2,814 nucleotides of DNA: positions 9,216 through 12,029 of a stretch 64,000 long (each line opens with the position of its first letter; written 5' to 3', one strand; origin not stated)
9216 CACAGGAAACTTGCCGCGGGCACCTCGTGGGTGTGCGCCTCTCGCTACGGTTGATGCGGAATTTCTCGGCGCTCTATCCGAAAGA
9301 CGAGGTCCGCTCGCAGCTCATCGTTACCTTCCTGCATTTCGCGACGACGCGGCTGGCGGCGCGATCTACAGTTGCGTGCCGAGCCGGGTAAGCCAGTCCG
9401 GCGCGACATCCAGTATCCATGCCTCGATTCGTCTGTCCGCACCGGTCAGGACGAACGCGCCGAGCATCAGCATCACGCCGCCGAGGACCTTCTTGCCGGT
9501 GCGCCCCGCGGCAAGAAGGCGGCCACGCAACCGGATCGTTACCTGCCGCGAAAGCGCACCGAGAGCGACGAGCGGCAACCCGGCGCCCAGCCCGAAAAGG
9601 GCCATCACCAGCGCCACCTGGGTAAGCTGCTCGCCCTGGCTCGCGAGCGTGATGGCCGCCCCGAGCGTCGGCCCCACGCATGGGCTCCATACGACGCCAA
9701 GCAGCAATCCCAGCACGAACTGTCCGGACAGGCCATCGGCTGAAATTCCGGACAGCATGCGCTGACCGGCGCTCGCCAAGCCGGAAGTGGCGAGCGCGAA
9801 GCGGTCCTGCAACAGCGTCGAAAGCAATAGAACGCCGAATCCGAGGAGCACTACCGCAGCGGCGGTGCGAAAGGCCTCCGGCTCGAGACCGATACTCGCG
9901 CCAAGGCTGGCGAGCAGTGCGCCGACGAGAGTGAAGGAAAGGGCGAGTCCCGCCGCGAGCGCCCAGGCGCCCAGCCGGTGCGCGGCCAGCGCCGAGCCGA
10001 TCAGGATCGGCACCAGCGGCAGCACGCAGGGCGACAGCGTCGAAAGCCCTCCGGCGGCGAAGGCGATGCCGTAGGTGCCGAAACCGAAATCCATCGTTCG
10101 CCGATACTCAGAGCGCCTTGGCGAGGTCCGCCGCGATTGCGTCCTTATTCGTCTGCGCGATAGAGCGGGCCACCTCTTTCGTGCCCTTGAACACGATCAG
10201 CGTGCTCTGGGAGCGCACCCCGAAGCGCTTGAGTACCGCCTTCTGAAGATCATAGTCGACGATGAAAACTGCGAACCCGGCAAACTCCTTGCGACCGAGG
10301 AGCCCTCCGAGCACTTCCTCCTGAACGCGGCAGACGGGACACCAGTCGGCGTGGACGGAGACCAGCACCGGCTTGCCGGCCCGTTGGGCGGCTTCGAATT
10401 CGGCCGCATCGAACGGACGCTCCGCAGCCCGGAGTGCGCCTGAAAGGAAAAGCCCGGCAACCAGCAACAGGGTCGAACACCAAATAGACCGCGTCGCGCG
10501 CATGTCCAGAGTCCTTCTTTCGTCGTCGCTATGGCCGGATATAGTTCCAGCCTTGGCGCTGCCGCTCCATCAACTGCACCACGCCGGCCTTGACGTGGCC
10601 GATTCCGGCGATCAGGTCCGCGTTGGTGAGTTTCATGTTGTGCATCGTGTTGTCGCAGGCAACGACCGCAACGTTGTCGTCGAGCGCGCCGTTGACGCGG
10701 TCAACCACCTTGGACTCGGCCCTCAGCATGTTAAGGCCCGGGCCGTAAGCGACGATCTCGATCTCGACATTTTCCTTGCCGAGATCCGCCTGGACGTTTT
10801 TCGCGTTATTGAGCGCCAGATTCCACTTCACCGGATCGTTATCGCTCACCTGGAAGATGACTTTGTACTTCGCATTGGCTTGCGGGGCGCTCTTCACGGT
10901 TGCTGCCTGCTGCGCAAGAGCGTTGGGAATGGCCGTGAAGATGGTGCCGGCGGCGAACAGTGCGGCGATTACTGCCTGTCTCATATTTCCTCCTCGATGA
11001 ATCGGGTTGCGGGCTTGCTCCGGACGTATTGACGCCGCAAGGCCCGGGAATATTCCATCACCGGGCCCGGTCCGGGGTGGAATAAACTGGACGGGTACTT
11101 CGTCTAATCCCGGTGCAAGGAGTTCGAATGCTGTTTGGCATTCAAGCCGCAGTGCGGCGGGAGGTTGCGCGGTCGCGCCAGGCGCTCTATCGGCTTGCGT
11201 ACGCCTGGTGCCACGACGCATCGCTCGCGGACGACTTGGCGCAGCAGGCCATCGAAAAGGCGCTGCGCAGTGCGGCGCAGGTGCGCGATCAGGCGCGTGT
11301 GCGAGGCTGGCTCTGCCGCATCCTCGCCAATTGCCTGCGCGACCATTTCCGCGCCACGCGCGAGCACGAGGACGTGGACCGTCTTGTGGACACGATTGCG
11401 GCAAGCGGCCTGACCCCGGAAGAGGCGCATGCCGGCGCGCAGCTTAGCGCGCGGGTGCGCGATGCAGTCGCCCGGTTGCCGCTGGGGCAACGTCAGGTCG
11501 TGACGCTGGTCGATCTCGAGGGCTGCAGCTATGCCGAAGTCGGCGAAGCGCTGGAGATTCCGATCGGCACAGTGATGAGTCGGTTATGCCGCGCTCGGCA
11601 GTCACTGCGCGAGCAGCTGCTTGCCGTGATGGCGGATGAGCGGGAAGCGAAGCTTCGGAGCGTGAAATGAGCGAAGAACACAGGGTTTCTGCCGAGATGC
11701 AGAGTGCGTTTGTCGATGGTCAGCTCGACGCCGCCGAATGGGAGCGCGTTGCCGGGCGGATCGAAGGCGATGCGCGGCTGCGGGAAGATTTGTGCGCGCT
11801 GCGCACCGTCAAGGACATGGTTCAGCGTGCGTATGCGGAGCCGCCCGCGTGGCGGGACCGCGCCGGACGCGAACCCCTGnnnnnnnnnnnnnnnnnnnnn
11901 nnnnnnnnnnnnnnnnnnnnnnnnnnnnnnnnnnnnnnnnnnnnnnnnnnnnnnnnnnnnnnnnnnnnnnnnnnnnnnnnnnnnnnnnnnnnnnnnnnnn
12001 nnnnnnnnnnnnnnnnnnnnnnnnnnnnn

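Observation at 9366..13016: ECF sigma factor whose anti-sigma partner has a periplasmic DsrE-like domain, wired to a divergent DsrE-like/thioredoxin/CcdA operon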

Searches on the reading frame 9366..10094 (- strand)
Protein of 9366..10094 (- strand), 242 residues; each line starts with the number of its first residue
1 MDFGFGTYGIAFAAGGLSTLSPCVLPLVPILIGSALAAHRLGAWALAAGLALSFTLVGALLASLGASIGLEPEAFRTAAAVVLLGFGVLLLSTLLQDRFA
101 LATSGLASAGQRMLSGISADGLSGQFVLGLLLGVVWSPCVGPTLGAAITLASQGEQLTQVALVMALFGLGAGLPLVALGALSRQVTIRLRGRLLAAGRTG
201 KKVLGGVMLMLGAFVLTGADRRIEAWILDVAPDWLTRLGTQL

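Call 3: search_protein_families(library=pfam, proteins=[window:9366-10094:-], max_evalue=0.1)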
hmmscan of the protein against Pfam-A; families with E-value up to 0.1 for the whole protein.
window:9366-10094:- (242 aa): 3 families
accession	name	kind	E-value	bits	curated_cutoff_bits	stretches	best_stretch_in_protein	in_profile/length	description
PF02683.22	DsbD_TM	-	3.6e-14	53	27.1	1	10-210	7-209/219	Cytochrome C biogenesis protein transmembrane domain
PF13386.12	DsbD_2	-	3.6e-11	43.8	24.9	1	12-212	3-197/199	Cytochrome C biogenesis protein transmembrane region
PF20957.2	GxGYxYP_N_2nd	-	0.07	13.7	24.5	0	134-154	5-25/68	GxGYxYP_N second domain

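Call 4: search_protein_families(library=ncbifam, proteins=[window:9366-10094:-], max_evalue=0.1)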
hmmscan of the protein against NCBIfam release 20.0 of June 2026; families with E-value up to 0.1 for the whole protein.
window:9366-10094:- (242 aa): 4 families
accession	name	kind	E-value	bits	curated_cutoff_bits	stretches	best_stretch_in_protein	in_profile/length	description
NF001419.0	PRK00293.1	subfamily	1.4e-11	43.7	330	1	10-216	174-382/574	protein-disulfide reductase DsbD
NF045694.1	seleno_TsoB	exception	8.3e-07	27.4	805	1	14-186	190-363/572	rhodanese/DsbD fusion-like selenoprotein TsoB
NF040495.1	tranport_ArsG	equivalog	3.6e-05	23.2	200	1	11-216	10-221/225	aromatic aminobenezylarsenical efflux permease ArsG family transporter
NF000939.0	PRK00094.1-1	equivalog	0.027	13.5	473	1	96-159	102-165/339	NAD(P)H-dependent glycerol-3-phosphate dehydrogenase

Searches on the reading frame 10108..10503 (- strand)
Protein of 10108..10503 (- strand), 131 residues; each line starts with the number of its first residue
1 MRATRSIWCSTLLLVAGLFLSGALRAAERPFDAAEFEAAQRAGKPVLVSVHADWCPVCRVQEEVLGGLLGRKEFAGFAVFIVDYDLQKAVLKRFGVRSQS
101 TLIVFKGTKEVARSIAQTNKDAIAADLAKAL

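Call 3: search_protein_families(library=pfam, proteins=[window:10108-10503:-], max_evalue=0.1)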
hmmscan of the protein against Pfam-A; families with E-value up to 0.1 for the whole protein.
window:10108-10503:- (131 aa): 6 families
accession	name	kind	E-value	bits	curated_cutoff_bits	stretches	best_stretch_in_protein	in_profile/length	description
PF00085.26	Thioredoxin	-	5.2e-09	36.5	23.5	1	33-128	7-102/103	Thioredoxin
PF13899.12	Thioredoxin_7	-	1.5e-06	28.7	27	1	34-64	8-38/83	Thioredoxin-like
PF00578.27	AhpC-TSA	-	0.00011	22.6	26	1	34-100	16-82/124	AhpC/TSA family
PF08534.16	Redoxin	-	0.00011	22.4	26.6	1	34-122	19-110/148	Redoxin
PF13098.12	Thioredoxin_2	-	0.00014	22.6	27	1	40-120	2-97/104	Thioredoxin-like domain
PF03190.21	Thioredox_DsbH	-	0.023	15.1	27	1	30-62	24-56/163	Protein of unknown function, DUF255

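Call 4: search_protein_families(library=ncbifam, proteins=[window:10108-10503:-], max_evalue=0.1)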
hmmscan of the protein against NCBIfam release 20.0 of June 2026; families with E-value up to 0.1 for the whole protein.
window:10108-10503:- (131 aa): 10 families
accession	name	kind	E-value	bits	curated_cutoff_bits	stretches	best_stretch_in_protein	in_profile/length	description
TIGR01068.1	thioredoxin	equivalog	4e-11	43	96.8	1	34-129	4-99/101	thioredoxin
NF008229.0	PRK10996.1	equivalog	2.5e-05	24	125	1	36-112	45-120/141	thioredoxin TrxC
NF011941.0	PRK15412.1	equivalog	6.4e-05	22.6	359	1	41-69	66-94/185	thiol:disulfide interchange protein DsbE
NF045694.1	seleno_TsoB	exception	7.8e-05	20.9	805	1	12-64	444-495/572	rhodanese/DsbD fusion-like selenoprotein TsoB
TIGR00385.1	dsbE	subfamily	9.3e-05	22.1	123.15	1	39-84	59-100/173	DsbE family thiol:disulfide interchange protein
NF006898.0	PRK09381.1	equivalog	0.0002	21.7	138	1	41-118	19-95/109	thioredoxin TrxA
NF001419.0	PRK00293.1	subfamily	0.00095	17.8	330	1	35-108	469-547/574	protein-disulfide reductase DsbD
NF047696.1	ThlDiSintTplARhiz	equivalog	0.002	17.9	230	1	34-89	88-148/219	thiol:disulfide interchange protein TlpA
TIGR01126.1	pdi_dom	equivalog_domain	0.0032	17.7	107.2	1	40-111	10-84/105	protein disulfide-isomerase domain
NF010625.0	PRK14018.1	equivalog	0.092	11.2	522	0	41-82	54-95/521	bifunctional peptide-methionine (S)-S-oxide reductase MsrA/peptide-methionine (R)-S-oxide reductase MsrB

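Call 65: search_solved_structures(query=window:10108-10503:-, max_evalue=0.001, show_alignments=0)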
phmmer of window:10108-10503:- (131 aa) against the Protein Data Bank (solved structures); distinct sequences matched with E-value up to 0.001: 103 (the best 60 are shown).
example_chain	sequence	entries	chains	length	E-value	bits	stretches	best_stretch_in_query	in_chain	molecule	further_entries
5zpv_A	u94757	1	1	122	5.2e-24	87.9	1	16-125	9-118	Thioredoxin (H-type,TRX-H)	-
5zf2_A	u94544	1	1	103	1.5e-22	83.2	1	29-125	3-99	Thioredoxin (H-type,TRX-H)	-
1quw_A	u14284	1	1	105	9.4e-09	38.6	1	33-130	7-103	THIOREDOXIN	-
1nw2_A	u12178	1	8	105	1.3e-08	38.2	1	33-130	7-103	THIOREDOXIN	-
7d6l_A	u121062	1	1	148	2.2e-08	37.5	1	34-125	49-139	Thioredoxin 2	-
4ulx_A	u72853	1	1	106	7.8e-08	35.7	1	39-127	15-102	LPBCA-L89K THIOREDOXIN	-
1nsw_A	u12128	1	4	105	8.5e-08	35.6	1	33-130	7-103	THIOREDOXIN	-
1rqm_A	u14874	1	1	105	1.2e-07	35.1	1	33-130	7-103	Thioredoxin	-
2yj7_A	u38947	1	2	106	1.5e-07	34.8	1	39-127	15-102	LPBCA THIOREDOXIN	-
4knd_A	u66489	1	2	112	2.2e-07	34.2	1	39-122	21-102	Thioredoxin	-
6zom_A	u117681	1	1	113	4.8e-07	33.1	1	34-125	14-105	Thioredoxin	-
3ziv_A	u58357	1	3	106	6.3e-07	32.8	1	37-128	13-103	AECA THIOREDOXIN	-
6ap5_A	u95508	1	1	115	7.1e-07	32.6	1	42-130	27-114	Thioredoxin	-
8eky_M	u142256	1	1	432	7.3e-07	32.6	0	47-116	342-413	Thioredoxin domain-containing protein 5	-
2ynx_A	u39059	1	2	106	7.8e-07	32.5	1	37-128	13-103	LACA THIOREDOXIN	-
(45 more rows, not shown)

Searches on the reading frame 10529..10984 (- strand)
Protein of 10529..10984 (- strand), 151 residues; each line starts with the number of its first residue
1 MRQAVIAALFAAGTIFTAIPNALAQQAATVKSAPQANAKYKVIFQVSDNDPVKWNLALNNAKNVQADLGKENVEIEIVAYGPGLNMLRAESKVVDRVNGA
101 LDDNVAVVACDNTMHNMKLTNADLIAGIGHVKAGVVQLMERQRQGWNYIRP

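Call 3: search_protein_families(library=pfam, proteins=[window:10529-10984:-], max_evalue=0.1)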
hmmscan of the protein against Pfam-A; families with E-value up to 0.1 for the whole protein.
window:10529-10984:- (151 aa): 2 families
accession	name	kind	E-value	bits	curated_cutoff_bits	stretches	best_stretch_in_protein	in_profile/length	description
PF02635.20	DsrE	-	1.4e-05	25.6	22.7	1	55-150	20-115/116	DsrE/DsrF-like family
PF13686.11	DrsE_2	-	0.01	16.3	25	1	54-133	74-141/156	DsrE/DsrF/DrsH-like family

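Call 4: search_protein_families(library=ncbifam, proteins=[window:10529-10984:-], max_evalue=0.1)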
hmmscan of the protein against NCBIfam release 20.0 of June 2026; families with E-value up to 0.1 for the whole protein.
window:10529-10984:- (151 aa): 1 family
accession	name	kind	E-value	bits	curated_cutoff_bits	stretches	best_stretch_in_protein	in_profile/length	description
NF010314.2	PRK13751.2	equivalog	0.065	13.4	150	0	3-46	57-97/116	mercuric ion transporter MerT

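Call 99: find_homologous_proteins(query=window:10529-10984:-, max_evalue=1e-10)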
Query window:10529-10984:- (151 aa): 4471 proteins with E <= 1e-10 among 4512 candidates; the best 120 are listed.
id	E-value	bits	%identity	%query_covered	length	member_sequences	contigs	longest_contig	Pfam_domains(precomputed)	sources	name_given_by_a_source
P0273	9.6e-92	322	100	100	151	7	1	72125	PF02635.21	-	-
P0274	4.3e-81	287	86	100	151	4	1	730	-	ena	-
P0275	8.8e-81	286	87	100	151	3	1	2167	PF02635.21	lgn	-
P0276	8.9e-80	283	87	100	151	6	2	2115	PF02635.21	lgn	-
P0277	4.7e-78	278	83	100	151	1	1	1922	PF02635.21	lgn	-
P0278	7.8e-78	277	84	100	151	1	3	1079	PF02635.21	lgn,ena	-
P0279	7.8e-78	277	85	100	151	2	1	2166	PF02635.21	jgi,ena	-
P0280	9.7e-78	277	83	100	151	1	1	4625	-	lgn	-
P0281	6.1e-77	274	82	100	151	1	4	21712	-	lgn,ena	-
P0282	9.9e-77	273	83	100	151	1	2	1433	-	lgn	-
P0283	1.5e-76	273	83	100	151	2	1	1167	-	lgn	-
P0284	1.6e-76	273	83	100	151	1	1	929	PF02635.21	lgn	-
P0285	3.4e-76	272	84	100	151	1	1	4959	-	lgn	-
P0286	3.5e-76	272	81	100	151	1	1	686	PF02635.21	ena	-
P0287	4.2e-76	271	82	100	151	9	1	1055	PF02635.21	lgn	-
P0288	1.1e-75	270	81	100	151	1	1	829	PF02635.21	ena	-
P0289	2.5e-74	266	80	100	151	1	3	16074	PF02635.21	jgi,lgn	jgi:intracellular sulfur oxidation DsrE/DsrF family protein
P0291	5.3e-74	265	80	100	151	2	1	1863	PF02635.21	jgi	jgi:intracellular sulfur oxidation DsrE/DsrF family protein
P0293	1.4e-72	260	79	100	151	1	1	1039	PF02635.21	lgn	-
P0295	1.5e-71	257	80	100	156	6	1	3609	PF02635.21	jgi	jgi:intracellular sulfur oxidation DsrE/DsrF family protein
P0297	8.7e-71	254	79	100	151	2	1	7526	PF02635.21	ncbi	-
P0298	1.1e-70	254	77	100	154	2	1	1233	PF02635.21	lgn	-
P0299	1.5e-69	250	81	95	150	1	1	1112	PF02635.21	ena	-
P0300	4.2e-68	245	75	100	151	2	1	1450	PF02635.21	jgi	jgi:hypothetical protein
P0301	5.1e-68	245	75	100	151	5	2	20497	PF02635.21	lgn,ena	-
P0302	8.2e-68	244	77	100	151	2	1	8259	PF02635.21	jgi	jgi:intracellular sulfur oxidation DsrE/DsrF family protein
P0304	2.0e-67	243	81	78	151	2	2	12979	PF02635.21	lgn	-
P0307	7.9e-65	235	78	75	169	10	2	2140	PF02635.21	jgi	-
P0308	6.0e-64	232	83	79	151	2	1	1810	PF02635.21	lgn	-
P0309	5.5e-63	229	71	100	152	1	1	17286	PF02635.21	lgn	-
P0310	2.0e-61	224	69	100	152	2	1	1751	PF02635.21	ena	-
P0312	9.2e-60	218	77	75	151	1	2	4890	PF02635.21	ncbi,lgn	ncbi:MAG: hypothetical protein OHK0026_10750 [Rhodocyclaceae bacterium]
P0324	2.1e-49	185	56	100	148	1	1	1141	PF02635.21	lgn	-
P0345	1.4e-48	182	68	75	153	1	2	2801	PF02635.21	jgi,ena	-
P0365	3.6e-48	181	73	75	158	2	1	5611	PF02635.21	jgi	jgi:uncharacterized protein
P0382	6.7e-48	180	68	75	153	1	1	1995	PF02635.21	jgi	-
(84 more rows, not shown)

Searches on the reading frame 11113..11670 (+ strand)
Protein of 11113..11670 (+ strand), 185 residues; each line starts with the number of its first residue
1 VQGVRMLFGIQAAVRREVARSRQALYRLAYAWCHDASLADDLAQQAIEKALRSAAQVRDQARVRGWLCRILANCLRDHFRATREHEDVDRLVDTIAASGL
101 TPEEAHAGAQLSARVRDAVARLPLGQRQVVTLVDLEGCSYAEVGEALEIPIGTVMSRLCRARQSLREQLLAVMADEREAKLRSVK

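Call 3: search_protein_families(library=pfam, proteins=[window:11113-11670:+], max_evalue=0.1)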
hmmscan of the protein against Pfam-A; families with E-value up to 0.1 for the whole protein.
window:11113-11670:+ (185 aa): 6 families
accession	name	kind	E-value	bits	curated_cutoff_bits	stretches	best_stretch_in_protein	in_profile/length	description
PF08281.18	Sigma70_r4_2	-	7e-16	58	25.7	1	114-165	3-54/54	Sigma-70, region 4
PF04542.20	Sigma70_r2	-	1.6e-10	41.1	24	1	19-83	3-69/71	Sigma-70 region 2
PF04545.22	Sigma70_r4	-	4.1e-10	39.5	24.1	1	119-167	2-50/50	Sigma-70, region 4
PF22029.2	PhyR_sigma2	-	0.00056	20.3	27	1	25-71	8-54/55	Sigma2 domain of PhyR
PF07638.17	Sigma70_ECF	-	0.002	18.5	21.1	1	109-169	124-183/185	ECF sigma factor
PF20432.4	Xre-like-HTH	-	0.014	16.1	25.8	0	129-162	15-46/63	Antitoxin Xre-like helix-turn-helix domain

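Call 4: search_protein_families(library=ncbifam, proteins=[window:11113-11670:+], max_evalue=0.1)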
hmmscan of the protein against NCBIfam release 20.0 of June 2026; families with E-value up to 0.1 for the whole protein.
window:11113-11670:+ (185 aa): 89 families (the best 25 are shown)
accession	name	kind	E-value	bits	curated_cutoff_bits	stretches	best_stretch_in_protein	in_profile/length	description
NF009164.0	PRK12511.1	equivalog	1.7e-27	96.1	185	1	15-184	7-174/182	RNA polymerase sigma factor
NF058625.1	sigma_PG0214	equivalog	6.1e-26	91.1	130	1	16-173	8-165/170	GFO_1088 family ECF-type sigma factor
NF007225.0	PRK09643.1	equivalog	1e-25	90.7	190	1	9-180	24-193/204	RNA polymerase sigma factor SigM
NF007229.0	PRK09647.1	equivalog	4.1e-25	88.4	265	1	20-178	52-211/220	RNA polymerase sigma factor SigE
NF009166.1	PRK12513.1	equivalog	2.5e-24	86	206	1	11-172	21-189/193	RNA polymerase sigma factor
TIGR02937.1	sigma70-ECF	superfamily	1.8e-23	83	42.9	1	18-169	7-165/165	sigma-70 family RNA polymerase sigma factor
TIGR02947.1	SigH_actino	hypoth_equivalog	2e-22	79.8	251.55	1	22-178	21-187/193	RNA polymerase sigma-70 factor, TIGR02947 family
NF004113.0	PRK05602.1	equivalog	3.3e-22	79.1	208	1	11-176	44-208/211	RNA polymerase sigma factor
TIGR02983.1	SigE-fam_strep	subfamily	2.6e-21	76.2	141.55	1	14-169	8-158/162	SigE family RNA polymerase sigma factor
TIGR02950.1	SigM_subfam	subfamily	1.4e-20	73.7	147.95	1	23-168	11-157/159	RNA polymerase sigma factor, SigM family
NF009171.0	PRK12518.1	equivalog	1.6e-20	73.7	208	1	14-169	33-184/191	RNA polymerase sigma factor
NF008888.0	PRK11922.1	equivalog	2.3e-20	73.2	204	1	11-170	29-197/231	RNA polymerase sigma factor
TIGR02959.1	SigZ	equivalog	2.7e-20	72.9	168.65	1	31-171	14-150/170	RNA polymerase sigma factor SigZ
NF009198.0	PRK12546.1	equivalog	7e-20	71.5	270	1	14-169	9-161/188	RNA polymerase sigma factor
NF009185.0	PRK12533.1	equivalog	4.9e-19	68.9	248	1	24-175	41-199/231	RNA polymerase sigma factor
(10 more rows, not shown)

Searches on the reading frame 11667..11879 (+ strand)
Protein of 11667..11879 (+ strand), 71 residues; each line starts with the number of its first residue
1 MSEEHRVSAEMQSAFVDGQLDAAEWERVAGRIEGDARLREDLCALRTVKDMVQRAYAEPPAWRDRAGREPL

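Call 51: search_solved_structures(query=A2, max_evalue=10, show_alignments=3)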
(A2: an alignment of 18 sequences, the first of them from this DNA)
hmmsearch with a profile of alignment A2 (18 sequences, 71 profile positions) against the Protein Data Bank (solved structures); distinct sequences matched with E-value up to 10: 9.
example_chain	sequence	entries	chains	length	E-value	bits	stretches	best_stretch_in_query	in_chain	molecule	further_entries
4v8m_AM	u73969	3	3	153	0.023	17.8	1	34-57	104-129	40S RIBOSOMAL PROTEIN S18, PUTATIVE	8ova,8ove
5opt_u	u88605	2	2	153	0.041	17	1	33-57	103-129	40S ribosomal protein S18, putative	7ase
6in7_A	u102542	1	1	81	0.14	15.3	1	9-42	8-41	Sigma factor AlgU negative regulatory protein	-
8z6g_A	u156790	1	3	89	0.15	15.2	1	9-41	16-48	Anti sigma-E RseA, N-terminal domain protein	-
9qdt_A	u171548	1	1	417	0.42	13.8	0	21-41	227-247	Probable cytochrome c peroxidase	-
38jm_X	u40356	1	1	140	0.47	13.6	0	26-48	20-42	TBPHF6-11 protein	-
5t2a_AM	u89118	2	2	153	0.49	13.6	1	35-57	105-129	uS13 | ribosomal protein S13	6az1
8c24_C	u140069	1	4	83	0.74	13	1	7-52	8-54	Antitoxin ParD1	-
8a3w_SR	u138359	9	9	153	0.78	12.9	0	35-57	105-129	Putative 40S ribosomal protein S18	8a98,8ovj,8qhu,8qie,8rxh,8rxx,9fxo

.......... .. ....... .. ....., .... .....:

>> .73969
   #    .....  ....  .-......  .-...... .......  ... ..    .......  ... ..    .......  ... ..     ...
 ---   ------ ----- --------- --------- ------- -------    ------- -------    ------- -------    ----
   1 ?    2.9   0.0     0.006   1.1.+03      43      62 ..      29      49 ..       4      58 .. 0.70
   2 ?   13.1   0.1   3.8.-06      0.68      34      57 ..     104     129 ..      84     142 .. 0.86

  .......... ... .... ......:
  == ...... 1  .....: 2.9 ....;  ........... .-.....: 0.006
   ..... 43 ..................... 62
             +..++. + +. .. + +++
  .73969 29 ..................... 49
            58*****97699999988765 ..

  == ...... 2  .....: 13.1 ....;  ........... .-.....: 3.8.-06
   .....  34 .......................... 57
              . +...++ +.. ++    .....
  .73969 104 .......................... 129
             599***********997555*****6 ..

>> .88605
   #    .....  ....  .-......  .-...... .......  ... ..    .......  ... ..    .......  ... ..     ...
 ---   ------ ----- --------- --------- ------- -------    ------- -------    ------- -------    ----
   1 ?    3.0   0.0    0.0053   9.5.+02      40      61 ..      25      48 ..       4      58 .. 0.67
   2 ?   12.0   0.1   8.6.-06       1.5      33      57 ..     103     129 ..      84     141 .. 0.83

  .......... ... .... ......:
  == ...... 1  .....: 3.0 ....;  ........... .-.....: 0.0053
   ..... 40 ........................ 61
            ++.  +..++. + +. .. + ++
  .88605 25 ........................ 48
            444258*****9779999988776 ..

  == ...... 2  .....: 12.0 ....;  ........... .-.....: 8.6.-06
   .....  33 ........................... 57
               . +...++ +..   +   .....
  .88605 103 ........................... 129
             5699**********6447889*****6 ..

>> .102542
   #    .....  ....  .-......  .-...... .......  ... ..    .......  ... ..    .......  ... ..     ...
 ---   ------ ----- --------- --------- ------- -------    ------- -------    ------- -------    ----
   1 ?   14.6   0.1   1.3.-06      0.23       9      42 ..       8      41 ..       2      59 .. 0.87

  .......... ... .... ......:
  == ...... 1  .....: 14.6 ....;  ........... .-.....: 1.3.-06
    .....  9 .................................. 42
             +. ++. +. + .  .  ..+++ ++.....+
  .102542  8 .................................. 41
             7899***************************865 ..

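Call 52: search_protein_families(library=pfam, alignment_id=A2, max_evalue=10)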
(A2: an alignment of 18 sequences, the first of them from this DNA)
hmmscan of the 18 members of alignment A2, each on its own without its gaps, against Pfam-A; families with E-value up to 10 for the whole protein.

A. member 1, seq(71 aa): 1 family
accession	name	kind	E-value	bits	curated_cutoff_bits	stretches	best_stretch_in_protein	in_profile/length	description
PF08044.16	DUF1707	-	0.077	13.5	27.6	1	5-44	9-47/53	DUF1707 SHOCT-like domain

B. families by the number of members that match (of 18 scanned): 9 families
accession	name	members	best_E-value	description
PF03872.18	RseA_N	6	0.0046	Anti sigma-E protein RseA, N-terminal domain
PF23257.1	DUF7071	2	0.055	Domain of unknown function (DUF7071)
PF13767.11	DUF4168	2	0.069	Domain of unknown function (DUF4168)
PF18495.6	VbhA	1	0.065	Antitoxin VbhA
PF13490.11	zf-HC2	1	0.07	Putative zinc-finger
PF08044.16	DUF1707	1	0.077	DUF1707 SHOCT-like domain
PF19892.4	DUF6365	1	0.1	Family of unknown function (DUF6365)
PF06812.17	ImpA_N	1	0.13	ImpA, N-terminal, type VI secretion system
PF06136.19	SOK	1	0.24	SOSEKI protein DIX-like domain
